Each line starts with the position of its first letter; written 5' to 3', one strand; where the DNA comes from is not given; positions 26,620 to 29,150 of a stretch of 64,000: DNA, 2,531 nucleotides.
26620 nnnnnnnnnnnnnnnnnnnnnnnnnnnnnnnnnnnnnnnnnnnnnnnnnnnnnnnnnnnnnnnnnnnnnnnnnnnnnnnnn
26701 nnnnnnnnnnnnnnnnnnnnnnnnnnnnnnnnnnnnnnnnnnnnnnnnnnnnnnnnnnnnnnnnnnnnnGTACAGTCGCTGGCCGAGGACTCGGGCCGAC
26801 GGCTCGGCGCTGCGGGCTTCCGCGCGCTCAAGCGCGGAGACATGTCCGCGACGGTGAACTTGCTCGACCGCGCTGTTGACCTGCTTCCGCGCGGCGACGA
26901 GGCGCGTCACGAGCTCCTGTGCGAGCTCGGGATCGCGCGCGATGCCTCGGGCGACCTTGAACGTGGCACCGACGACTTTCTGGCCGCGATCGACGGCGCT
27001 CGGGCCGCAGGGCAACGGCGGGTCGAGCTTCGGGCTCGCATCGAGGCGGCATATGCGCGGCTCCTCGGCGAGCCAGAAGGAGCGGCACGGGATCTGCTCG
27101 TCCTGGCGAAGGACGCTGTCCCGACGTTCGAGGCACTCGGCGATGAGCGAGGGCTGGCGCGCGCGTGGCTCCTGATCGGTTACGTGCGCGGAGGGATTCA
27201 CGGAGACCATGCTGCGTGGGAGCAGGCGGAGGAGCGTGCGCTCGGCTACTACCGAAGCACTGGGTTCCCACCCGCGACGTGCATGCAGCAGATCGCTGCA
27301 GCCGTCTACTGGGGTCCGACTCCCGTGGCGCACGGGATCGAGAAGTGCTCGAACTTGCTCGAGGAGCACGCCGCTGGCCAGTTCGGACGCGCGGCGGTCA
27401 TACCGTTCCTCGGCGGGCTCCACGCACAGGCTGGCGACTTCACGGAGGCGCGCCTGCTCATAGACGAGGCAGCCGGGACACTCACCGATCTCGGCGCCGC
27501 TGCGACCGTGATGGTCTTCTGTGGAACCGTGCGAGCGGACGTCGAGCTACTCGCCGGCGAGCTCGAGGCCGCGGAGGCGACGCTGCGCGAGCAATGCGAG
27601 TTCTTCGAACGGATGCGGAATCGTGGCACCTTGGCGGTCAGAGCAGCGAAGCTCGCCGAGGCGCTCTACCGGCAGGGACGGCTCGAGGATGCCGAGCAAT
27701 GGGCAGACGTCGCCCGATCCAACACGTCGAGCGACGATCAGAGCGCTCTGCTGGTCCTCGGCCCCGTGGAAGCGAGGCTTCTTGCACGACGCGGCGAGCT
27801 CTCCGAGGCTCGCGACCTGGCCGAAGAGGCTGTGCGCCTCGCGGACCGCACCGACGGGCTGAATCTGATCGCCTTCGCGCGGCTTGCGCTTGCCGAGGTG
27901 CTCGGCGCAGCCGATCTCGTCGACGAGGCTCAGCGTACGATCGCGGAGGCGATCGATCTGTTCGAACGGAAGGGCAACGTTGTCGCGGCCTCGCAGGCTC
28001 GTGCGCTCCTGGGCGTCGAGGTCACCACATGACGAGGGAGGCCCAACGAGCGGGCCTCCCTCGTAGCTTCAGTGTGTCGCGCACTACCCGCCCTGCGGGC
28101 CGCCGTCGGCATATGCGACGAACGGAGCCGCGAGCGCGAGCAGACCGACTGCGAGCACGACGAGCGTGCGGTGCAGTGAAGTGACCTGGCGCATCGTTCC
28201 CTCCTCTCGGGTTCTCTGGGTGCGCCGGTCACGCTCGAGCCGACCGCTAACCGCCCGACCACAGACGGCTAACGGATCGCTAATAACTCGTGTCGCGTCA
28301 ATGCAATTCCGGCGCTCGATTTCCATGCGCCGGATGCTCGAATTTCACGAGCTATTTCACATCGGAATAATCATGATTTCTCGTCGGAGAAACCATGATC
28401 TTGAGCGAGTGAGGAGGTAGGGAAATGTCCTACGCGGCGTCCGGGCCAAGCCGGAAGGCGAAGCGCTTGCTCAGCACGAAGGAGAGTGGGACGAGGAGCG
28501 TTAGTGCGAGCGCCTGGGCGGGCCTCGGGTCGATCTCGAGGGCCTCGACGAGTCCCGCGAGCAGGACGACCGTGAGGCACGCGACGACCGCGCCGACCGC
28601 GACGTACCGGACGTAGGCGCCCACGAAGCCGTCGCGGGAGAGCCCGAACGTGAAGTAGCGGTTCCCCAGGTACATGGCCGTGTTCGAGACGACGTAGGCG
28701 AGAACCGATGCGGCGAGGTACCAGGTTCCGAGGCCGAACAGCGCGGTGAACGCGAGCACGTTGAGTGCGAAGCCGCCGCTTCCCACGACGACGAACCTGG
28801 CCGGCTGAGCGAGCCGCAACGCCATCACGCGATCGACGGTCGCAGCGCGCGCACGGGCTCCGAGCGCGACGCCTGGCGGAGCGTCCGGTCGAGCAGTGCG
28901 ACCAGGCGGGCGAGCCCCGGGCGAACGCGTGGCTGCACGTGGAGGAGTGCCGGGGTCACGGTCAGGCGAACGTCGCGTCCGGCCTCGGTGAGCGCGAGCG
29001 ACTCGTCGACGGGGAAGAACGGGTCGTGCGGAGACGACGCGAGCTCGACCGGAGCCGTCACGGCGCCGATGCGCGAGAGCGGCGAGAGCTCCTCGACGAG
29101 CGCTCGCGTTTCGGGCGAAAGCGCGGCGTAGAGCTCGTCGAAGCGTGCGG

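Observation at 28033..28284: Self-contained mini-gene for a 36-aa secreted pre-peptide, convergent with the TPR regulator (RRNPP-like peptide/receptor hypothesis)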

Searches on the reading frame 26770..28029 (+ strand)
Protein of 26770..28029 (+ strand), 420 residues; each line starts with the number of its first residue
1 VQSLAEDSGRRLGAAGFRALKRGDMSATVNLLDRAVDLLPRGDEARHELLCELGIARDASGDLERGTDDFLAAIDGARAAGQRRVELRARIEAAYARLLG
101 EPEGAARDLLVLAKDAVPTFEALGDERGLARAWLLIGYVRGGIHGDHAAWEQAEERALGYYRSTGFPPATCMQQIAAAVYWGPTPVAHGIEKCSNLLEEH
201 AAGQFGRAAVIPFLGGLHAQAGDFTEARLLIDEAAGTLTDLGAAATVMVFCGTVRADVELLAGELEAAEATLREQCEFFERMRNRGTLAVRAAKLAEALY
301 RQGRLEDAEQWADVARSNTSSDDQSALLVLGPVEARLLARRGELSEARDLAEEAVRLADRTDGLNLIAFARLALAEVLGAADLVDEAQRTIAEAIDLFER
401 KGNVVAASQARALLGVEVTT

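Call 67: find_homologous_proteins(query=window:26770-28029:+, max_evalue=0.00001)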
Query window:26770-28029:+ (420 aa): 97 proteins with E <= 0.00001 among 8000 candidates.
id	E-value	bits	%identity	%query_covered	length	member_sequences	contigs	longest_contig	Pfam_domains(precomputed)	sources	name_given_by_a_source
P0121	1.3e-260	882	100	100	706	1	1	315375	PF17874.8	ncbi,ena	-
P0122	7.0e-177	606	71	99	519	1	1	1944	PF17874.8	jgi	jgi:tetratricopeptide (TPR) repeat protein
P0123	8.2e-174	596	69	100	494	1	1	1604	PF17874.8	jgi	-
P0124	4.1e-167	574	66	100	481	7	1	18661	-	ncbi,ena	-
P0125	5.2e-166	571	75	88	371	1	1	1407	-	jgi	jgi:tetratricopeptide (TPR) repeat protein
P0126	7.3e-164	563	66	100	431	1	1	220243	-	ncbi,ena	-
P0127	2.4e-161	555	67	100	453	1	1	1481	PF13424.13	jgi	jgi:hypothetical protein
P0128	6.3e-160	551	66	98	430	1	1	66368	-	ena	-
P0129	4.4e-159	548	65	99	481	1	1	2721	PF13424.13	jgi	jgi:tetratricopeptide (TPR) repeat protein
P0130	5.6e-159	547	66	100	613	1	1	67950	PF13424.13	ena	-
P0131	8.1e-149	514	69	88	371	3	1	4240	-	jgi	jgi:hypothetical protein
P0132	9.7e-147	507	67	88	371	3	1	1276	PF17874.8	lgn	-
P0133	6.3e-145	501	65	93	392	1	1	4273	-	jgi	jgi:tetratricopeptide (TPR) repeat protein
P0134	2.6e-143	496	72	78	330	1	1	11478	PF17874.8,PF13424.13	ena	-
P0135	2.6e-141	489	62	94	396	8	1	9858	-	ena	-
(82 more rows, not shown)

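Call 76: predict_structure(alignment_id=A2)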
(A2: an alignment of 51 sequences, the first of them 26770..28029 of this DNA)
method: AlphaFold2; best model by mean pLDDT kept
length: 420 residues; sequences in the alignment: 51
mean_pLDDT: 96.5   pTM: 0.93
mean pLDDT of the five models: 96.5, 95.8, 95.8, 95.6, 95.4
residues with pLDDT >= 90: 407; 70-90: 8; 50-70: 1; < 50: 4
segments of 3 or more residues with pLDDT < 50: 417-420
pLDDT, mean of each block of 10 residues (from residue 1): 94 97 96 98 97 96 95 98 98 97 97 98 98 98 98 98 93 98 99 93 92 99 99 98 95 98 99 98 96 99 99 98 97 99 98 98 98 98 98 99 98 67
secondary structure, 60 per line:
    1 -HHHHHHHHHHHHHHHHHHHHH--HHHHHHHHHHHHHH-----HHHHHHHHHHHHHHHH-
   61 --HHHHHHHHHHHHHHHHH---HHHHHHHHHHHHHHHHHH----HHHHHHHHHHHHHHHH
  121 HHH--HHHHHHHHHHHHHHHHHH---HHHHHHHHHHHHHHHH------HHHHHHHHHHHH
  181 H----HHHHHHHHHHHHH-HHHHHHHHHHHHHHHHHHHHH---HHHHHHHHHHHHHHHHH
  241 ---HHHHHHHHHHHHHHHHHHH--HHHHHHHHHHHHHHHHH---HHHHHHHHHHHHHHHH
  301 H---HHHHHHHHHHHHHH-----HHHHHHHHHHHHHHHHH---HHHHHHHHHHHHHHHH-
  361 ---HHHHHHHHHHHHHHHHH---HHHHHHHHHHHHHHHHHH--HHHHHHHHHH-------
elements in order: H2-22 H25-38 H44-59 H63-79 H83-100 H105-123 H126-143 H147-162 H169-181 H186-198 H200-220 H224-240 H244-262 H265-281 H285-301 H305-318 H324-340 H344-359 H364-380 H384-401 H404-413

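Call 78: fold_search(model_id=the predicted structure, library=pdb)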
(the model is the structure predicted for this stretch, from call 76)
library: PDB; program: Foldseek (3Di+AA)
matches with E <= 10: 1537; with E <= 0.001: 193
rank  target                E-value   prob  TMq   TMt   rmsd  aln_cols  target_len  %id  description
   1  5a7d_H                7.3e-08  1.00  0.28  0.33  16.9       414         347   15  Tetrameric assembly of LGN with Inscuteable (released 2016-08-03)
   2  7t7t_A                1.2e-07  1.00  0.52  0.48  17.0       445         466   13  Structure of TSK/BRU1 bound to histone H3.1 (released 2022-03-30)
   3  5l9u_O                1.4e-07  1.00  0.45  0.32   9.2       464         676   14  Model of human Anaphase-promoting complex/Cyclosome (APC/C-CDH1) with a cross linked Ubiquitin variant-substrate-UBE2C (released 2016-09-14)
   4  4ui9_O                2.2e-07  1.00  0.47  0.33   9.8       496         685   14  Atomic structure of the human Anaphase-Promoting Complex (released 2015-06-17)
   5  5a31_O                2.2e-07  1.00  0.47  0.33   9.8       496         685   14  Structure of the human APC-Cdh1-Hsl1-UbcH10 complex. (released 2015-11-18)
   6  9gaw_O                2.7e-07  1.00  0.47  0.33   9.5       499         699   13  High-resolution structure of the Anaphase-promoting complex/cyclosome (APC/C) bound to co-activator Cdh1 (released 2024-08-14)
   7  3sf4_B                2.8e-07  1.00  0.34  0.40  13.7       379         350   17  Crystal structure of the complex between the conserved cell polarity proteins Inscuteable and LGN (released 2011-11-23)
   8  6q6g_O                3.9e-07  1.00  0.47  0.32   9.8       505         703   12  Cryo-EM structure of the APC/C-Cdc20-Cdk2-cyclinA2-Cks2 complex, the D1 box class (released 2019-09-11)
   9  5a7d_G                4.4e-07  1.00  0.28  0.33  17.3       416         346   15  Tetrameric assembly of LGN with Inscuteable (released 2016-08-03)
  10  7dhg_C                4.6e-07  1.00  0.42  0.38  27.1       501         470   13  Crystal structure of SARS-CoV-2 Orf9b complex with human TOM70 (released 2021-05-12)
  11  3lca_A                5.6e-07  1.00  0.32  0.29  28.7       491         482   13  Structure of Tom71 complexed with Hsp70 Ssa1 C terminal tail indicating conformational plasticity (released 2010-12-22)
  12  9pkq_B                6.3e-07  1.00  0.40  0.36  27.3       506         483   13  Structure of the cytoplasmic domain of unliganded human Tom70, open and closed conformations (released 2026-03-18)
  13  6hc2_A                6.6e-07  1.00  0.27  0.31  15.3       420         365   15  Crystal structure of NuMA/LGN hetero-hexamers (released 2019-05-29)
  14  5a7d_D                6.9e-07  1.00  0.26  0.31  15.4       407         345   15  Tetrameric assembly of LGN with Inscuteable (released 2016-08-03)
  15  3sf4_C                7.1e-07  1.00  0.33  0.39  13.5       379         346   17  Crystal structure of the complex between the conserved cell polarity proteins Inscuteable and LGN (released 2011-11-23)
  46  1hz4                  9.3e-06  1.00  0.59  0.66   6.4       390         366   16  CRYSTAL STRUCTURE OF TRANSCRIPTION FACTOR MALT DOMAIN III (released 2001-11-28)
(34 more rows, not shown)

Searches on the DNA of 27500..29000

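Call 8: search_rna_families(source=window, start=27500, end=29000, threshold=evalue, max_evalue=1)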
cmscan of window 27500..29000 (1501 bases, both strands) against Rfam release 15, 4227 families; matches with E-value up to 1: 0.
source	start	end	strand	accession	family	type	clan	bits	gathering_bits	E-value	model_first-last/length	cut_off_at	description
